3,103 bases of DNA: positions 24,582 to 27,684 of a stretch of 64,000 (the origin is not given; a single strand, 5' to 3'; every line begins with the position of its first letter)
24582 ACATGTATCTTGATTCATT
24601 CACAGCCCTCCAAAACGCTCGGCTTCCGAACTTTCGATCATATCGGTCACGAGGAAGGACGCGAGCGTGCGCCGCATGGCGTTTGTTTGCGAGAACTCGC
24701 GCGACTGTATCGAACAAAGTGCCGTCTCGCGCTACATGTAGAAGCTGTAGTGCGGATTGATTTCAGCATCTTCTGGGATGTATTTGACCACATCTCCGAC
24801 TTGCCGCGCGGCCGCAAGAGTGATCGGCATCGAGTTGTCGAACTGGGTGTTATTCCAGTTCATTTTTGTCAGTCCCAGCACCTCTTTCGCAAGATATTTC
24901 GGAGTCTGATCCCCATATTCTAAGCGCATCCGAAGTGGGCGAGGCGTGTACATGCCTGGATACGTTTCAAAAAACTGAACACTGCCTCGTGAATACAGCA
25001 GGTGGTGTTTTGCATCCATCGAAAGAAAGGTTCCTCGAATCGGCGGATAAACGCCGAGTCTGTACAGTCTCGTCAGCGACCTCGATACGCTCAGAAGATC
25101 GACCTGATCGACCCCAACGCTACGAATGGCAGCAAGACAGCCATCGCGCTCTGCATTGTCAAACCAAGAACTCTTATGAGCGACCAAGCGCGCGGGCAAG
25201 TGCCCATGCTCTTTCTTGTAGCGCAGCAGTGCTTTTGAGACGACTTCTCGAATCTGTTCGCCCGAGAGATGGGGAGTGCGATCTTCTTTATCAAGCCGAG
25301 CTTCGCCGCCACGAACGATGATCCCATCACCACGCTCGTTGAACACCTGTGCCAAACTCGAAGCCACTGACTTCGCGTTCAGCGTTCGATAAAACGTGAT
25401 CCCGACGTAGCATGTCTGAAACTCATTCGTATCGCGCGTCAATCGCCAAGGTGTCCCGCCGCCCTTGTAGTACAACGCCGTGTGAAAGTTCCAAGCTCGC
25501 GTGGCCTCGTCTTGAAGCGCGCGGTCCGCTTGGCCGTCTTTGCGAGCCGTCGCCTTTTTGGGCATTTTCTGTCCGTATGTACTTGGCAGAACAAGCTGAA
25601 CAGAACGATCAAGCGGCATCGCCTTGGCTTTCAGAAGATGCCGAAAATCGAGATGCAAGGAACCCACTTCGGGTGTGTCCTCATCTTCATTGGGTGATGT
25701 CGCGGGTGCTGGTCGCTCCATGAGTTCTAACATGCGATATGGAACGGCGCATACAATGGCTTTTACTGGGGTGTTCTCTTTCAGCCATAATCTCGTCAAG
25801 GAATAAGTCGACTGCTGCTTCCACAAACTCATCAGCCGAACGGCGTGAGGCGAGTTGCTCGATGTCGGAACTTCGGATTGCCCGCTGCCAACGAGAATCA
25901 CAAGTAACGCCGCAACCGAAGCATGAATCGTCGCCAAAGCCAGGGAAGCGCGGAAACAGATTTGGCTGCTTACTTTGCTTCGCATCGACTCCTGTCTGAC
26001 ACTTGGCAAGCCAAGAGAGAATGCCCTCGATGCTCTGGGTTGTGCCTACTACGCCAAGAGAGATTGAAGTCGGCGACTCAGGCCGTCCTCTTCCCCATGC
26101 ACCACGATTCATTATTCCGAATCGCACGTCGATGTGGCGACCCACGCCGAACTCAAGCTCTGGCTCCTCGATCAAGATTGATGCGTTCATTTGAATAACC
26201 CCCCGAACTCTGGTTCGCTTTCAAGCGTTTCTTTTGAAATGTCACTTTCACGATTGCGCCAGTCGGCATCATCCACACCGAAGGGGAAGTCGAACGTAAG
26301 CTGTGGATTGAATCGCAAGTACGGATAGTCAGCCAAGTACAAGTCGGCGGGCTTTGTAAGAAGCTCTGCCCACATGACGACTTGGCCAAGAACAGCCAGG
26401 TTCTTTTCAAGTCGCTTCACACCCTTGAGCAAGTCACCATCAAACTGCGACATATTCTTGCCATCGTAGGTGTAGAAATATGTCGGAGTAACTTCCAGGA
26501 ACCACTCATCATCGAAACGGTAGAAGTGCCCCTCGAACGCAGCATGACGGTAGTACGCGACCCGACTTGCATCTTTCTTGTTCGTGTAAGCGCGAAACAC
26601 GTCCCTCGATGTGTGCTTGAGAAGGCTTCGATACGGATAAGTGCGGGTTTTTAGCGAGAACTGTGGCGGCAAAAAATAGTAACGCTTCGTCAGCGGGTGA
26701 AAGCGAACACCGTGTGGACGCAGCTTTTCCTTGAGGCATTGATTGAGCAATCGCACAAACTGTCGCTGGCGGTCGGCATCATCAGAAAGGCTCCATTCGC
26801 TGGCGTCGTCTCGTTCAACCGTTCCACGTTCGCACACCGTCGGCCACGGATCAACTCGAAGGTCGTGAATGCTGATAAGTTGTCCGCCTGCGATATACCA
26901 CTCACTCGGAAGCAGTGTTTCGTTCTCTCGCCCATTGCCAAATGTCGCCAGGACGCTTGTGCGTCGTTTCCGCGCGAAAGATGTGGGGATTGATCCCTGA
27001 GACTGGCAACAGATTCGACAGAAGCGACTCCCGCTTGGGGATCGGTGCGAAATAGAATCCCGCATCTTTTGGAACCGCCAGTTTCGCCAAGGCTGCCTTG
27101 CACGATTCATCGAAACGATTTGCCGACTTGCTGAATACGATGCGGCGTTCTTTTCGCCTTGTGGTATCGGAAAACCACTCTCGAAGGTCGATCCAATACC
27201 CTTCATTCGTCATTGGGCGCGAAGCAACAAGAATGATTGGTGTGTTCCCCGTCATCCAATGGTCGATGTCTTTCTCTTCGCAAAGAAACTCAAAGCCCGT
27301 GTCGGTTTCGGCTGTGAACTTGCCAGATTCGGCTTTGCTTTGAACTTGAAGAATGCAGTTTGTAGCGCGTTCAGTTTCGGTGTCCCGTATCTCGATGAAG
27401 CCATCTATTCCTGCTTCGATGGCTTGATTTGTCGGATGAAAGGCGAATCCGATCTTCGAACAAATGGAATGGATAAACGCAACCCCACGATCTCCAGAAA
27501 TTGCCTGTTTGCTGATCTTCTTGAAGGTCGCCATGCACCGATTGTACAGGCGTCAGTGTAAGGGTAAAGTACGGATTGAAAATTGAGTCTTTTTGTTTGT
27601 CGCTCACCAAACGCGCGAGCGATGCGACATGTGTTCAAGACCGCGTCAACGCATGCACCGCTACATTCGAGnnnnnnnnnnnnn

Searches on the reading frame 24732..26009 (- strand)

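Call 58: search_protein_families(library=pfam, proteins=[window:24732-26009:-], max_evalue=0.001)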
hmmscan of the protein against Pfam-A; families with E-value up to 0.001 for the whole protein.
window:24732-26009:- (425 aa): 0 families

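Call 59: search_protein_families(library=padloc, proteins=[window:24732-26009:-], max_evalue=0.001)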
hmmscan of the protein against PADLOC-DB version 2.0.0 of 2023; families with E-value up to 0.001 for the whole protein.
window:24732-26009:- (425 aa): 14 families
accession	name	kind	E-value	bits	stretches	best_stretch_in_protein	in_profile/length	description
PDLC02376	pAgo_I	-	2.9e-126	420.3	1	75-425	131-455/455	Class I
PDLC02436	pAgo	-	1.4e-93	312.3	1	77-424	117-459/460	-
PDLC02378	pAgo_I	-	1.2e-62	210.3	1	110-424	187-492/493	Class I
PDLC02392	pAgo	-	2.6e-51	172.6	1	108-425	40-346/346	-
PDLC02377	pAgo_I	-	4.8e-44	148.9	1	166-424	188-456/457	Class I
PDLC02384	pAgo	-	4.4e-30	102.6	1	171-423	763-1028/1030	-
PDLC02420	Aga_SIR2-PNTD1-PNTD2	-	4.2e-26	89.4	1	166-411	738-996/1010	Class I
PDLC02428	PprPIWI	-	8.6e-13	45.9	1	125-402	404-643/666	-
PDLC02397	pAgo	-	6.5e-10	36.5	1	147-399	325-554/578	-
PDLC02387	pAgo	-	2.6e-08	30.7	1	246-403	499-648/672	-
PDLC02394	pAgo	-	4.7e-08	29.2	1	179-404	868-1094/1121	-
PDLC02379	pAgo_II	-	6.4e-06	22.9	1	318-401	610-692/724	Class II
PDLC02389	pAgo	-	0.00015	18.3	1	180-413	505-723/733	-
PDLC02390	pAgo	-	0.00029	17.5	1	245-384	530-676/719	-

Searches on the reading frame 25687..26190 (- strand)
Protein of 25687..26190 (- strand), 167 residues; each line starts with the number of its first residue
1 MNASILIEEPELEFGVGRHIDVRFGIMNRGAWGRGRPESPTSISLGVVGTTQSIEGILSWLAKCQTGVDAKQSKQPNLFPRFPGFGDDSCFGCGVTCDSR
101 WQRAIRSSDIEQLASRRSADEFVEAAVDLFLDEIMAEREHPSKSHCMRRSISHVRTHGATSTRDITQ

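Call 58: search_protein_families(library=pfam, proteins=[window:25687-26190:-], max_evalue=0.001)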
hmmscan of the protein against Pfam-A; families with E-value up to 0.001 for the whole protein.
window:25687-26190:- (167 aa): 0 families

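Call 59: search_protein_families(library=padloc, proteins=[window:25687-26190:-], max_evalue=0.001)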
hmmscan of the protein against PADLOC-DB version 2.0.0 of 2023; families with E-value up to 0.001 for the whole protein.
window:25687-26190:- (167 aa): 3 families
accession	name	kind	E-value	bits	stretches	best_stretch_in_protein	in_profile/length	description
PDLC02376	pAgo_I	-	5.2e-32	109.6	1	6-139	5-134/455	Class I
PDLC02436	pAgo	-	1.4e-19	68.3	1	4-139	7-118/460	-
PDLC02378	pAgo_I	-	5.9e-15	53.1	1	5-140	5-134/493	Class I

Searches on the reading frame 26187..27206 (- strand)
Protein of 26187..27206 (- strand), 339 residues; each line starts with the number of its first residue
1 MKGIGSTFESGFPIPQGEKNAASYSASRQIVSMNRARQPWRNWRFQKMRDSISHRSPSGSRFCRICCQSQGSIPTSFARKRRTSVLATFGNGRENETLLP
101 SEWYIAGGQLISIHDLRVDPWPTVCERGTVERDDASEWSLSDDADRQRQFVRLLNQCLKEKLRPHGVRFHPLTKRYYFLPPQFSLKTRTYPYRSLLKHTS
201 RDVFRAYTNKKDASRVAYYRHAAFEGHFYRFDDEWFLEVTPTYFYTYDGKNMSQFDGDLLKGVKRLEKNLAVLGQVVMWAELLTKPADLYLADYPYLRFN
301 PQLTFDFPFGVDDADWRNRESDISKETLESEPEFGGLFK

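Call 58: search_protein_families(library=pfam, proteins=[window:26187-27206:-], max_evalue=0.001)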
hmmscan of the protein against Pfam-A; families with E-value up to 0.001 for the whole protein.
window:26187-27206:- (339 aa): 0 families

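Call 59: search_protein_families(library=padloc, proteins=[window:26187-27206:-], max_evalue=0.001)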
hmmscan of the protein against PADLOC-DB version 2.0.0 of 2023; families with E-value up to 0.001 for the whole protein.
window:26187-27206:- (339 aa): 6 families
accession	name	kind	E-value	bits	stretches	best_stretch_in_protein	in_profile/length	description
PDLC02415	Aga_REase-PNTD1-PNTD2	-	4.1e-77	257.8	1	91-330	186-420/423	Class I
PDLC02398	Aga_REase-PNTD1-PNTD2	-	1.8e-75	252.6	1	94-327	193-422/429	Class I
PDLC02399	Aga_REase-PNTD1-PNTD2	-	2.1e-42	143.6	1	93-322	233-456/463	Class I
PDLC02402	Aga_SIR2-PNTD1-PNTD2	-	1.2e-20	71.3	1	104-284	625-805/876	Class I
PDLC02418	Aga_SIR2-Kinase-PNTD1-PNTD2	-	6e-16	55.8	1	104-287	503-686/756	Class I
PDLC02417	Aga_REase_Archaea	-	2.4e-05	22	1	124-258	218-332/416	Class I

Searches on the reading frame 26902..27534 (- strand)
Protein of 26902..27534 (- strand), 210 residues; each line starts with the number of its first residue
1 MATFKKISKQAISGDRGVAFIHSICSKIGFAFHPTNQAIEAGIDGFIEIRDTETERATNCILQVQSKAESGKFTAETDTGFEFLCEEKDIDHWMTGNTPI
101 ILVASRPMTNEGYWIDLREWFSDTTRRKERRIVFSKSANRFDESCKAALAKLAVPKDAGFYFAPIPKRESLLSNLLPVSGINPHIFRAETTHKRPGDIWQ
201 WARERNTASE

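Call 58: search_protein_families(library=pfam, proteins=[window:26902-27534:-], max_evalue=0.001)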
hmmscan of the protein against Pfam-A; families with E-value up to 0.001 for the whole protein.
window:26902-27534:- (210 aa): 1 family
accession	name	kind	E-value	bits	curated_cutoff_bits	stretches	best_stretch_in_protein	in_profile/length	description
PF14280.11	DUF4365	-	1e-25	90.8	24.3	1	16-152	3-138/139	Domain of unknown function (DUF4365)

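Call 59: search_protein_families(library=padloc, proteins=[window:26902-27534:-], max_evalue=0.001)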
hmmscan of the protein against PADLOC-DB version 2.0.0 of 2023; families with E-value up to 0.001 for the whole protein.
window:26902-27534:- (210 aa): 4 families
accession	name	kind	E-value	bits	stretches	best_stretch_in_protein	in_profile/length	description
PDLC02398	Aga_REase-PNTD1-PNTD2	-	1.3e-67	226.7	1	5-206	3-195/429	Class I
PDLC02415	Aga_REase-PNTD1-PNTD2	-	6.5e-46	155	1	5-197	2-183/423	Class I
PDLC04297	PDC-M02A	-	1.2e-06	26.5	1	17-117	11-109/165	-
PDLC04278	PDC-M02A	-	1.3e-05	23.3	0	9-102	5-96/167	-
